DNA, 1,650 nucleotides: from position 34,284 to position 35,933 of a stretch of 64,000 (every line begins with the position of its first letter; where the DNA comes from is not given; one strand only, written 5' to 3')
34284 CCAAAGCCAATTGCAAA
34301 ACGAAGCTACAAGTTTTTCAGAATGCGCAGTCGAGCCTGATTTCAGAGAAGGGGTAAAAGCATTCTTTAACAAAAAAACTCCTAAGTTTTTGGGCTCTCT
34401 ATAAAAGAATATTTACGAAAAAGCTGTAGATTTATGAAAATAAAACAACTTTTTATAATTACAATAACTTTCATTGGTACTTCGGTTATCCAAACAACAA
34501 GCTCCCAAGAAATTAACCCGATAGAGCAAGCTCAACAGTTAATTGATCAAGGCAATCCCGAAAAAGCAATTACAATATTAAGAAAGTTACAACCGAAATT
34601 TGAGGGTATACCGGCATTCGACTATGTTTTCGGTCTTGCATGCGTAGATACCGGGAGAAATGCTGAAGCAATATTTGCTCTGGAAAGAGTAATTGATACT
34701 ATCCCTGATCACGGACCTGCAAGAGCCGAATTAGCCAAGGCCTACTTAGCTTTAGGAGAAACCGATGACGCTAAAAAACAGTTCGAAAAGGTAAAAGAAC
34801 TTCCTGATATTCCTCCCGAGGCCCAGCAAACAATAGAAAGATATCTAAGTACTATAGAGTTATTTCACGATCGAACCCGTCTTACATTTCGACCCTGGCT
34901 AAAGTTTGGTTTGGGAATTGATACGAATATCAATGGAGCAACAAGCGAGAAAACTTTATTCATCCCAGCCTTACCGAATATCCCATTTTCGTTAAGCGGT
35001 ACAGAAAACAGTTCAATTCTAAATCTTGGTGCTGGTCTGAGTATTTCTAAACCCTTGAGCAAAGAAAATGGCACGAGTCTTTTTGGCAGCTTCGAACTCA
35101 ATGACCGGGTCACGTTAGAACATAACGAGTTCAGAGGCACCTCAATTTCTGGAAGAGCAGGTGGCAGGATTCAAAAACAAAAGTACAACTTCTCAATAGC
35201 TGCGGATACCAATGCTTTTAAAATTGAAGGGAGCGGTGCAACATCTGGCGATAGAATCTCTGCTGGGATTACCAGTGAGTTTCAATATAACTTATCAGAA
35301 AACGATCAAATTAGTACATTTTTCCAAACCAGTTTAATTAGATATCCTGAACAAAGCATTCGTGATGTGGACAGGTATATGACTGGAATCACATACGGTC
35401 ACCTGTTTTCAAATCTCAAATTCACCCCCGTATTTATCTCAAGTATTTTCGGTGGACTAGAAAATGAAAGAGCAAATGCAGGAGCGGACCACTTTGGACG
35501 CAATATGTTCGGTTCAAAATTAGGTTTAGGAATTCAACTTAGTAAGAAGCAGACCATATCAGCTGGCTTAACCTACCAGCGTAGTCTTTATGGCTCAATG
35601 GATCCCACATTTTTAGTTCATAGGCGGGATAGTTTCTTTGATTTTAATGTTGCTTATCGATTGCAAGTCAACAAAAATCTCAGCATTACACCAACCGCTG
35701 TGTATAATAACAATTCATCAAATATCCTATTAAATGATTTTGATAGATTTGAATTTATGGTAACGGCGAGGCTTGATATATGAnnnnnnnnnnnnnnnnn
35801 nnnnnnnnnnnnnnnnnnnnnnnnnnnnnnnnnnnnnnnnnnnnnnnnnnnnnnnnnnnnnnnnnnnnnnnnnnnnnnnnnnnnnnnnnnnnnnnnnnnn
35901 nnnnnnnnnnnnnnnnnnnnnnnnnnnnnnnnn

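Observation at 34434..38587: Slam-like (type XI secretion) outer-membrane protein coupled to an atypical FecR-domain cargo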

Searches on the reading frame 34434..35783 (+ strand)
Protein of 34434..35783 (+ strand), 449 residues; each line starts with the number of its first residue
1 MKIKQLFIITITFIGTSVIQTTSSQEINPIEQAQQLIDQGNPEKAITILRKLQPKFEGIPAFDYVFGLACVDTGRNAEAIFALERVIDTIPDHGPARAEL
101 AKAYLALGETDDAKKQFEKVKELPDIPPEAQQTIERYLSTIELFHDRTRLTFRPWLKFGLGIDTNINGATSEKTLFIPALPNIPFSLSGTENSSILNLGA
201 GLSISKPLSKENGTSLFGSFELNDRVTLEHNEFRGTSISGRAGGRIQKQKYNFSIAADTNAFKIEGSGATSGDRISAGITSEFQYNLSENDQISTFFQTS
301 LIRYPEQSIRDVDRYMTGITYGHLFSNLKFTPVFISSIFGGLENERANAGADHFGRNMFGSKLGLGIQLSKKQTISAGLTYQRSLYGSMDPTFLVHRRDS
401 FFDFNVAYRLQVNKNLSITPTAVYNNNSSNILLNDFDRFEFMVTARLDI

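Call 3: search_protein_families(library=pfam, proteins=[window:34434-35783:+], max_evalue=1)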
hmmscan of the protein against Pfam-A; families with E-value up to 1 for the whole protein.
window:34434-35783:+ (449 aa): 23 families
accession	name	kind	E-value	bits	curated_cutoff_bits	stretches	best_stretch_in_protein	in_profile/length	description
PF14559.12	TPR_19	-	2.9e-11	44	25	1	73-121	4-52/68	Tetratricopeptide repeat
PF13428.12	TPR_14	-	3.8e-08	33.7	23.5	2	96-125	3-33/44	Tetratricopeptide repeat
PF13181.12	TPR_8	-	4.6e-08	33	25.7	2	98-123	5-30/34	Tetratricopeptide repeat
PF07719.23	TPR_2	-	2.6e-07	30.7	27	1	99-123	6-30/34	Tetratricopeptide repeat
PF13174.12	TPR_6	-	2.4e-06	28.3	26.3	1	100-122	6-28/33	Tetratricopeptide repeat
PF12895.13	ANAPC3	-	3.7e-06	27.6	27.2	2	32-85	29-81/82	Anaphase-promoting complex, cyclosome, subunit 3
PF13432.12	TPR_16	-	4.8e-05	24.2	32.7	1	31-87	2-57/65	Tetratricopeptide repeat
PF00515.34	TPR_1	-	0.00012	22.2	27.8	1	99-123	6-30/34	Tetratricopeptide repeat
PF04575.19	SlipAM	-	0.0004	20.4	22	1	163-444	12-283/288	Surface lipoprotein assembly modifier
PF07721.20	TPR_4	-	0.00052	20.8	27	1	96-113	3-20/26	Tetratricopeptide repeat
PF23300.3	HEAT_Nup120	-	0.00077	19.8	29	1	33-87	3-53/170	Nucleoporin Nup120, HEAT repeats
PF16918.11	PknG_TPR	-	0.0022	17.3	27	1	17-120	86-187/340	Protein kinase G tetratricopeptide repeat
PF13424.12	TPR_12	-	0.0048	17.5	30.1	1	68-120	11-71/77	Tetratricopeptide repeat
PF09411.16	PagL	-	0.0087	16.6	23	1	325-382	54-112/136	Lipid A 3-O-deacylase (PagL)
PF24575.1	TPR_Slam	-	0.0089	16.9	35.2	1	68-117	55-104/104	Surface lipoprotein assembly modifier, N-terminal TPR repeats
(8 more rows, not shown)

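Call 4: search_protein_families(library=ncbifam, proteins=[window:34434-35783:+], max_evalue=1)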
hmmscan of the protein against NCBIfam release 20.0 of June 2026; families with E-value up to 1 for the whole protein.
window:34434-35783:+ (449 aa): 16 families
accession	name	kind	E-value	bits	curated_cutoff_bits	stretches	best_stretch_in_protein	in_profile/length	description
NF040959.1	MamA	equivalog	2.2e-07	30.5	200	1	31-122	42-133/204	magnetosome protein MamA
TIGR02917.1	PEP_TPR_lipo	equivalog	2.4e-06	25.7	312.2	1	65-121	842-898/899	XrtA/PEP-CTERM system TPR-repeat protein PrsT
TIGR03504.1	FimV_Cterm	subfamily_domain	7.8e-05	22.6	30.65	1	99-120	4-25/44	FimV/HubP family polar landmark protein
NF052415.1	T3SS_chap_SctY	equivalog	0.00036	21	70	1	37-118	17-101/106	type III secretion apparatus assembly chaperone SctY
NF008520.0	PRK11447.1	equivalog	0.00055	17.8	858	1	30-123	577-666/1157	cellulose synthase complex outer membrane protein BcsC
TIGR02552.1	LcrH_SycD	equivalog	0.002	17.9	104.8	1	60-141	50-133/136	SycD/LcrH family type III secretion system chaperone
TIGR02795.1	tol_pal_ybgF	equivalog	0.022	15.4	90.1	1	31-122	7-104/119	tol-pal system protein YbgF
NF011721.1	PRK15174.1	equivalog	0.023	12.9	1200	1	66-120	290-344/656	Vi polysaccharide transport protein VexE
NF033762.1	social_mot_Tgl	equivalog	0.033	13.5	225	1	73-120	79-126/252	social motility TPR repeat lipoprotein Tgl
TIGR02521.1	type_IV_pilW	equivalog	0.04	13.5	154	1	67-123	142-198/234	type IV pilus biogenesis/stability protein PilW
NF052312.1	T9SS_PorW_SprE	equivalog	0.053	12.1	250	1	30-145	145-264/716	type IX secretion system periplasmic lipoprotein PorW/SprE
NF007302.0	PRK09782.1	equivalog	0.12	10.2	1223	1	76-142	63-125/990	phage receptor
NF038310.1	lysogeny_AimR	equivalog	0.13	11.2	70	1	23-69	288-335/365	AimR family lysis-lysogeny pheromone receptor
TIGR02561.1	HrpB1_HrpK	equivalog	0.19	11.5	123.85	1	44-108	37-98/183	HrpB1 family type III secretion system apparatus protein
TIGR02284.1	TIGR02284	subfamily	0.22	11.8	44.8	1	109-149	96-136/139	PA2169 family four-helix-bundle protein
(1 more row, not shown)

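Call 6: find_homologous_proteins(query=window:34434-35783:+)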
Query window:34434-35783:+ (449 aa): 168 proteins with E <= 0.001 among 8000 candidates; the best 120 are listed.
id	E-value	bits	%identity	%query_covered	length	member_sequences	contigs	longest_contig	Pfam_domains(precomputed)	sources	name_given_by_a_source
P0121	6.5e-294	992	100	100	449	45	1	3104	PF14559.13,PF13428.13,PF13181.13,PF07719.24,PF13174.13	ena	-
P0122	4.2e-267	904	89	100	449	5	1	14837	PF14559.13,PF13428.13,PF13181.13,PF07719.24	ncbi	-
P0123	1.7e-266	902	89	100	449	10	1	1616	PF14559.13,PF13428.13,PF13181.13,PF07719.24,PF13174.13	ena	-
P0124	2.6e-244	829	83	95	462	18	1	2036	PF14559.13,PF13428.13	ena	-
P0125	3.3e-167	575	59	95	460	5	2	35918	PF14559.13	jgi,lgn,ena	-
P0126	2.6e-165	568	55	99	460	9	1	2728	PF14559.13,PF10082.16,PF13428.13,PF07719.24,PF13174.13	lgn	-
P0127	4.7e-165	568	59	94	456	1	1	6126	PF14559.13,PF13174.13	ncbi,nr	ncbi:MAG: porin family protein [Pseudomonadota bacterium]|nr:porin family protein [Pseudomonadota ba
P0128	8.8e-165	567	59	94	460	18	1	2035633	PF14559.13,PF07719.24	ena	-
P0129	4.9e-164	564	58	94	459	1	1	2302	PF14559.13,PF13428.13,PF07719.24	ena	-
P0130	8.3e-164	563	58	94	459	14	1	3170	PF14559.13,PF13428.13,PF07719.24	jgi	-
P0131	8.4e-164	563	58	94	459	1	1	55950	PF14559.13,PF13428.13,PF07719.24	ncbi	-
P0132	3.8e-163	561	58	94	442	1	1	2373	PF14559.13,PF13174.13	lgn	-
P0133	1.2e-162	560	58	94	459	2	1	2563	PF14559.13,PF13428.13,PF07719.24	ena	-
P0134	2.6e-162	558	54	100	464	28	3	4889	PF14559.13,PF10082.16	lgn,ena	-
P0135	2.0e-158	546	54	98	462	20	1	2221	PF14559.13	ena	-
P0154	2.8e-110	387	43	93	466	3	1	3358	PF14559.13,PF04575.20,PF12895.14,PF13432.13,PF13181.13,PF07719.24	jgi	-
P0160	7.3e-98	346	41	93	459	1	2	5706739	PF14559.13,PF11059.15,PF10082.16,PF07719.24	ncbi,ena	-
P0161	1.4e-91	325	37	98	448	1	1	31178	PF14559.13,PF04575.20,PF13432.13,PF13428.13,PF07719.24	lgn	-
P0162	2.1e-88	315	38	94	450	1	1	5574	PF14559.13,PF04575.20,PF13432.13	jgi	-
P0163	7.3e-79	284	37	93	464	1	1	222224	PF14559.13,PF13371.13,PF13505.13,PF04575.20,PF13432.13,PF10082.16,PF13428.13,PF13181.13,PF07719.24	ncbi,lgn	-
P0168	5.8e-70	254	36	93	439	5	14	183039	PF14559.13,PF04575.20,PF13432.13,PF13181.13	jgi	jgi:tetratricopeptide (TPR) repeat protein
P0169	5.9e-67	244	34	93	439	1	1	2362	PF14559.13,PF13371.13,PF04575.20,PF13432.13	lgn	-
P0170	9.2e-67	244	33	99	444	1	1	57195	PF14559.13,PF24575.2,PF04575.20,PF13432.13,PF10082.16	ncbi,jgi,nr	ncbi:MAG: DUF560 domain-containing protein [Gammaproteobacteria bacterium]|jgi:outer membrane protei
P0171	5.9e-65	238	35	96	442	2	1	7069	PF14559.13,PF13431.13,PF13371.13,PF04575.20,PF12895.14,PF13432.13,PF10082.16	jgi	jgi:tetratricopeptide (TPR) repeat protein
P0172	2.3e-64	236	32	98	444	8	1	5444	PF14559.13,PF11059.15,PF04575.20,PF13432.13,PF10082.16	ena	-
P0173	2.3e-64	236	34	93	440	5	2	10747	PF14559.13,PF13371.13,PF04575.20,PF13432.13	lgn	-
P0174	5.3e-64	235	32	99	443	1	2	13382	PF14559.13,PF13371.13,PF04575.20,PF13432.13,PF10082.16,PF13181.13,PF13174.13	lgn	-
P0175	6.0e-64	234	34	93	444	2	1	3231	PF14559.13,PF04575.20,PF13432.13,PF10082.16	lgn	-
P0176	2.0e-63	233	32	98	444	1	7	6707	PF14559.13,PF04575.20,PF13432.13,PF10082.16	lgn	-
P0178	3.5e-61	225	34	93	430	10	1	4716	PF14559.13,PF04575.20,PF13432.13,PF13181.13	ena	-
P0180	1.7e-60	223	32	93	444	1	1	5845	PF14559.13,PF24575.2,PF04575.20,PF13432.13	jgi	jgi:tetratricopeptide (TPR) repeat protein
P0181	1.1e-59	220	34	93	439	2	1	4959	PF14559.13,PF13371.13,PF04575.20,PF13432.13,PF13428.13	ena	-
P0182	2.5e-59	219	31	98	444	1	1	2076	PF14559.13,PF13371.13,PF04575.20,PF12895.14,PF13432.13,PF13428.13,PF07719.24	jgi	jgi:tetratricopeptide (TPR) repeat protein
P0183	2.7e-59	219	33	93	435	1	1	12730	PF14559.13,PF04575.20,PF13432.13,PF10082.16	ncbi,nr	ncbi:MAG: DUF560 domain-containing protein [Gammaproteobacteria bacterium]|nr:MAG: DUF560 domain-con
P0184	6.9e-59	218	33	93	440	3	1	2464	PF14559.13,PF04575.20,PF13432.13,PF07719.24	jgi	jgi:tetratricopeptide (TPR) repeat protein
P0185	1.8e-58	216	31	98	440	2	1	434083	PF14559.13,PF16918.12,PF13432.13,PF13428.13,PF13181.13,PF07719.24,PF13174.13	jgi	jgi:tetratricopeptide (TPR) repeat protein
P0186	6.8e-58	215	33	93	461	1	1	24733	PF14559.13,PF13505.13,PF04575.20,PF13432.13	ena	-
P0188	3.3e-56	209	32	93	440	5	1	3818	PF14559.13,PF13505.13,PF04575.20,PF13432.13,PF10082.16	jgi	jgi:tetratricopeptide (TPR) repeat protein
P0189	3.7e-56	209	30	100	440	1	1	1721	PF14559.13,PF13371.13,PF04575.20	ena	-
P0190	7.9e-56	208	30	95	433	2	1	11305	PF14559.13,PF04575.20,PF13432.13,PF10082.16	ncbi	-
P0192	9.8e-55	204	31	96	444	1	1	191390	PF14559.13,PF13505.13,PF04575.20,PF13432.13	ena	-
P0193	1.5e-54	204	31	96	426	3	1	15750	PF14559.13,PF13505.13,PF04575.20,PF13432.13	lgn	-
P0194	1.6e-54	203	31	93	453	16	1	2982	PF14559.13,PF04575.20,PF13432.13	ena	-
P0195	1.9e-54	203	31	98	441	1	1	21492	PF14559.13,PF04575.20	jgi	jgi:tetratricopeptide (TPR) repeat protein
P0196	5.3e-54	202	31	93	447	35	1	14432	PF14559.13,PF04575.20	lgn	-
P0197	6.4e-54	201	32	93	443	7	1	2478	PF14559.13,PF04575.20,PF13432.13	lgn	-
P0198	7.0e-54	201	32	94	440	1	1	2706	PF14559.13,PF04575.20,PF00515.35,PF12895.14,PF13432.13,PF10082.16,PF13428.13,PF07719.24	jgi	jgi:hypothetical protein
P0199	7.6e-54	201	31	100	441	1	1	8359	PF14559.13,PF04575.20,PF10082.16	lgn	-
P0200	1.6e-53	200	31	96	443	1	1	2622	PF14559.13,PF04575.20,PF13432.13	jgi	jgi:tetratricopeptide (TPR) repeat protein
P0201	1.8e-53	200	31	93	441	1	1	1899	PF14559.13,PF13371.13,PF04575.20,PF13432.13,PF13181.13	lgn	-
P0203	2.5e-53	199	31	96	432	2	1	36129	PF14559.13,PF04575.20,PF13432.13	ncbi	-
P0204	2.9e-53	199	30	95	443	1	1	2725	PF14559.13,PF04575.20,PF13432.13,PF10082.16,PF13428.13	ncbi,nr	ncbi:MAG: DUF560 domain-containing protein [Haliea sp.]|nr:MAG: DUF560 domain-containing protein [Ha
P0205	1.0e-52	198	33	93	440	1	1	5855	PF14559.13,PF04575.20,PF00515.35,PF13432.13,PF10082.16,PF07719.24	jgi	jgi:tetratricopeptide (TPR) repeat protein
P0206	1.0e-52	197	29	99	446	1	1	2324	PF14559.13,PF04575.20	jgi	jgi:outer membrane protein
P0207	1.2e-52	197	31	95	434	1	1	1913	PF14559.13,PF04575.20,PF13432.13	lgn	-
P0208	1.7e-52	197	31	93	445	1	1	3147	PF14559.13,PF04575.20,PF07719.24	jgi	jgi:tetratricopeptide (TPR) repeat protein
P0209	2.0e-52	197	31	99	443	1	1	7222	PF14559.13,PF04575.20,PF13432.13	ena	-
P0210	2.2e-52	196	31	93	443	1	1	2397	PF14559.13,PF04575.20,PF13432.13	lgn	-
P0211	3.2e-52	196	30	100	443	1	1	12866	PF14559.13,PF04575.20,PF13432.13,PF13428.13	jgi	jgi:tetratricopeptide (TPR) repeat protein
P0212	1.5e-51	194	28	96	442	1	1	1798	PF14559.13,PF04575.20,PF10082.16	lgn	-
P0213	1.5e-51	194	32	93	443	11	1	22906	PF14559.13,PF04575.20,PF13432.13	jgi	jgi:tetratricopeptide (TPR) repeat protein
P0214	1.7e-51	193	31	96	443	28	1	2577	PF14559.13,PF04575.20,PF13432.13,PF10082.16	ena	-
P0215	1.7e-51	193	30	93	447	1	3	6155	PF14559.13,PF04575.20,PF13432.13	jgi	jgi:outer membrane protein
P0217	3.5e-51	192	30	93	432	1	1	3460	PF14559.13,PF04575.20,PF13432.13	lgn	-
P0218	4.3e-51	192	31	93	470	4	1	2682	PF14559.13,PF04575.20,PF12895.14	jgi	jgi:outer membrane protein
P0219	5.1e-51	192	31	93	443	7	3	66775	PF14559.13,PF04575.20,PF13432.13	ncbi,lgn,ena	-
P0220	6.2e-51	192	29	99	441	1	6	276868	PF14559.13,PF04575.20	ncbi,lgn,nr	ncbi:MAG: surface lipoprotein assembly modifier [Rhodocyclaceae bacterium]|nr:surface lipoprotein as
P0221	9.0e-51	191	31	96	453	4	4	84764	PF14559.13,PF13371.13,PF04575.20,PF13432.13,PF10082.16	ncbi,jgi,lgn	ncbi:MAG: tetratricopeptide (TPR) repeat protein [Gammaproteobacteria bacterium]|jgi:tetratricopepti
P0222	2.0e-50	190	30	99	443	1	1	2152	PF14559.13,PF04575.20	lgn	-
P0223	3.3e-50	189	32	93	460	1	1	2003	PF14559.13,PF04575.20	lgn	-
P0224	4.9e-50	189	31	93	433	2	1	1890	PF14559.13,PF04575.20,PF13432.13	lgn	-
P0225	6.8e-50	188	30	99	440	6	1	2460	PF14559.13,PF04575.20,PF13432.13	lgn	-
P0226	8.1e-50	188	29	98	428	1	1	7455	PF14559.13,PF04575.20,PF13432.13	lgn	-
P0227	8.2e-50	188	30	93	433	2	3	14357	PF14559.13,PF04575.20,PF10082.16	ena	-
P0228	1.3e-49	187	31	93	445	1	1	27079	PF14559.13,PF04575.20,PF13432.13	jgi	-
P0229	1.7e-49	187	30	93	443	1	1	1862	PF14559.13,PF04575.20,PF13432.13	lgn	-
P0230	2.8e-49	186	30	93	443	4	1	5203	PF14559.13,PF04575.20,PF13432.13,PF07719.24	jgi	jgi:tetratricopeptide (TPR) repeat protein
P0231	3.1e-49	186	28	97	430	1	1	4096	PF14559.13,PF04575.20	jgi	jgi:hypothetical protein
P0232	6.1e-49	185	32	97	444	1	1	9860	PF14559.13,PF04575.20,PF10082.16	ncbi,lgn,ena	-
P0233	7.2e-49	185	30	93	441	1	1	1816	PF14559.13,PF04575.20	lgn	-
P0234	7.7e-49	185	30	93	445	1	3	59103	PF14559.13,PF04575.20,PF10082.16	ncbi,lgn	-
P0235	1.8e-48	183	30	93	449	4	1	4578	PF14559.13,PF04575.20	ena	-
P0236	2.4e-48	183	31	92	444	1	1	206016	PF14559.13,PF04575.20,PF13432.13,PF13428.13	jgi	jgi:tetratricopeptide (TPR) repeat protein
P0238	6.8e-48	182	28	99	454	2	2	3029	PF14559.13,PF04575.20,PF13432.13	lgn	-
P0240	7.0e-47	178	30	93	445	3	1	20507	PF14559.13,PF04575.20,PF10082.16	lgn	-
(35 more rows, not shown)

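Call 21: search_protein_families(library=pfam, alignment_id=A2, max_evalue=0.001)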
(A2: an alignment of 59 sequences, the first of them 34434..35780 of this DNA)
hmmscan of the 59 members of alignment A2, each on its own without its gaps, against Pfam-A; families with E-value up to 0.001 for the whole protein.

A. member 1, window:34434-35780:+ (449 aa): 11 families
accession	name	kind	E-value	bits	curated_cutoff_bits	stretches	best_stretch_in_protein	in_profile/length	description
PF14559.12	TPR_19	-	2.9e-11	44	25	1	73-121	4-52/68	Tetratricopeptide repeat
PF13428.12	TPR_14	-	3.8e-08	33.7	23.5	0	96-125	3-33/44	Tetratricopeptide repeat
PF13181.12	TPR_8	-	4.6e-08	33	25.7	0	98-123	5-30/34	Tetratricopeptide repeat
PF07719.23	TPR_2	-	2.6e-07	30.7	27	0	99-123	6-30/34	Tetratricopeptide repeat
PF13174.12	TPR_6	-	2.4e-06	28.3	26.3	0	100-122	6-28/33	Tetratricopeptide repeat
PF12895.13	ANAPC3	-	3.7e-06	27.6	27.2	1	32-85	29-81/82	Anaphase-promoting complex, cyclosome, subunit 3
PF13432.12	TPR_16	-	4.8e-05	24.2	32.7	0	31-87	2-57/65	Tetratricopeptide repeat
PF00515.34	TPR_1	-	0.00012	22.2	27.8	0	99-123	6-30/34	Tetratricopeptide repeat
PF04575.19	SlipAM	-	0.0004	20.4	22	1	163-444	12-283/288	Surface lipoprotein assembly modifier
PF07721.20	TPR_4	-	0.00052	20.8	27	0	96-113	3-20/26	Tetratricopeptide repeat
PF23300.3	HEAT_Nup120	-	0.00077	19.8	29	0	33-87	3-53/170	Nucleoporin Nup120, HEAT repeats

B. families by the number of members that match (of 59 scanned): 24 families
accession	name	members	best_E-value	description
PF14559.12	TPR_19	59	1.6e-14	Tetratricopeptide repeat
PF13432.12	TPR_16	55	1.1e-08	Tetratricopeptide repeat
PF04575.19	SlipAM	40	4.2e-19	Surface lipoprotein assembly modifier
PF12895.13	ANAPC3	39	5.9e-10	Anaphase-promoting complex, cyclosome, subunit 3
PF10082.15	BBP2_2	37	1.4e-10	Putative beta-barrel porin 2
PF13428.12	TPR_14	35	3.8e-08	Tetratricopeptide repeat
PF07719.23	TPR_2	31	2.7e-08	Tetratricopeptide repeat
PF13181.12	TPR_8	24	4.6e-08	Tetratricopeptide repeat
PF13174.12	TPR_6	23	1.5e-06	Tetratricopeptide repeat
PF13371.12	TPR_9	18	4.4e-06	Tetratricopeptide repeat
PF13505.12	OMP_b-brl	16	2.2e-07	Outer membrane protein beta-barrel domain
PF13431.12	TPR_17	14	7.1e-06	Tetratricopeptide repeat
PF11059.14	DUF2860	11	2.4e-06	Protein of unknown function (DUF2860)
PF16918.11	PknG_TPR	10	1.1e-06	Protein kinase G tetratricopeptide repeat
PF03797.25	Autotransporter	8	2.2e-06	Autotransporter beta-domain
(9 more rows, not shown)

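Call 22: search_solved_structures(query=A2, max_evalue=1)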
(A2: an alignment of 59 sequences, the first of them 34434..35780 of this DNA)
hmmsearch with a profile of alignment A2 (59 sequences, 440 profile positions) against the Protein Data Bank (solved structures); distinct sequences matched with E-value up to 1: 69 (the best 60 are shown).
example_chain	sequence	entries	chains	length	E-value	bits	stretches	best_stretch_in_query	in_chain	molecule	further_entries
9qhb_A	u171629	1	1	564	3.5e-20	75.4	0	61-117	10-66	Engineered tetratricopeptide repeat protein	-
8bu0_A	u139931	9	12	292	2.9e-12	49.3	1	61-117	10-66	Consensus tetratricopeptide repeat protein | Crystal structure of an 8-repeat consensus TPR superhelix with Zinc. | Monomer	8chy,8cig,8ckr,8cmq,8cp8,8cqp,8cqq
9qhc_A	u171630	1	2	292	4.8e-11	45.4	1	61-118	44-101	Engineered tetratricopeptide repeat protein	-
8ump_A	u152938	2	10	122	4.7e-09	38.8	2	63-119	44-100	T33-ml35-redesigned-TPR-domain-fold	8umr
6vfh_A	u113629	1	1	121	3.1e-07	32.8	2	58-116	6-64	T33_dn10A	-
4eqf_A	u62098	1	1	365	9.7e-07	31.2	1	53-117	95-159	PEX5-related protein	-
6v8e_A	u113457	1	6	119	9.8e-07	31.1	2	59-116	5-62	Designed protein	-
6vfi_B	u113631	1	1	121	1.6e-06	30.4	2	58-116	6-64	O43_dn18B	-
5hrz_A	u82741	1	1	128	2.1e-06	30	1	61-120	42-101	TPR domain protein 1na0C3_3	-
1na0_A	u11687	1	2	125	3.1e-06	29.5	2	61-116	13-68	designed protein CTPR3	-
6vl6_A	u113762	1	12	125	3.5e-06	29.3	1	61-119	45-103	T33_dn2A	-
4y6c_A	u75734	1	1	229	5e-06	28.8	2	87-120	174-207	ANSERINA PUTATIVE KINESIN LIGHT chain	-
8ch0_A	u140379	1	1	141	5.5e-06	28.7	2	60-118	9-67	Consensus tetratricopeptide repeat protein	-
2fo7_A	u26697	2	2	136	8.3e-06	28.1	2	62-118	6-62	SYNTHETIC CONSENSUS TPR PROTEIN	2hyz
5lfl_A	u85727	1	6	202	1.3e-05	27.5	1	30-93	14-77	Magnetosome protein MamA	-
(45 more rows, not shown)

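Call 24: find_related_loci(query=window:34434-35780:+, collection=genome_contigs, flank=7000)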
Query window:34434-35780:+ (449 aa) in genome_contigs; peptide patterns used: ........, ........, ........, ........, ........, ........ (x = any residue, [..] = any of these).
155 stretches matched a pattern; 8 encode a relative of the query (tblastn E <= 1e-3); 8 distinct loci.
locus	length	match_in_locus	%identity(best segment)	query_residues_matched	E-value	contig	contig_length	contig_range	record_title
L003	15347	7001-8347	88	1-449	0e+0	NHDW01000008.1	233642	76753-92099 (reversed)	MAG: Methylococcaceae bacterium TMED69 84904, whole genome shotgun sequence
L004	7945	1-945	84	135-449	0e+0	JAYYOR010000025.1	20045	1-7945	MAG: Pseudomonadota bacterium isolate DS_MAG30 DS_MAG30_0025, whole genome shotgun sequence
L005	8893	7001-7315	32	65-161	4e-7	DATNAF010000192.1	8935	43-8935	MAG TPA_asm: Terriglobales bacterium isolate SMAG_U11154 k141_2499611, whole genome shotgun sequence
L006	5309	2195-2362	39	65-120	1e-6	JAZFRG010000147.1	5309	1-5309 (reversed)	MAG: Sphingomonadales bacterium isolate MT4bin.3 MT4bin.3_147, whole genome shotgun sequence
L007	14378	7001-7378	29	39-152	5e-6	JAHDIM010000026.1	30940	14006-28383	MAG: Anaerolineales bacterium isolate MAG-93 RZ_4064, whole genome shotgun sequence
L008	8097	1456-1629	38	65-122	7e-6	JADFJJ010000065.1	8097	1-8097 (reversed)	MAG: Proteobacteria bacterium isolate B41T1L10 B41T1L10_NODE15420, whole genome shotgun sequence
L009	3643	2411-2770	27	33-154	6e-6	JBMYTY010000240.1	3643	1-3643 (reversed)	MAG: Gammaproteobacteria bacterium isolate ME_XS_2211_2_bin_40 ME_XS_2211_2_bin_40_282, whole genome shotgun sequence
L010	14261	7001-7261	31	34-123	6e-5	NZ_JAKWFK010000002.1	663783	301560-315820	Trinickia sp. Y13 NODE_2_length_663783_cov_43.139491, whole genome shotgun sequence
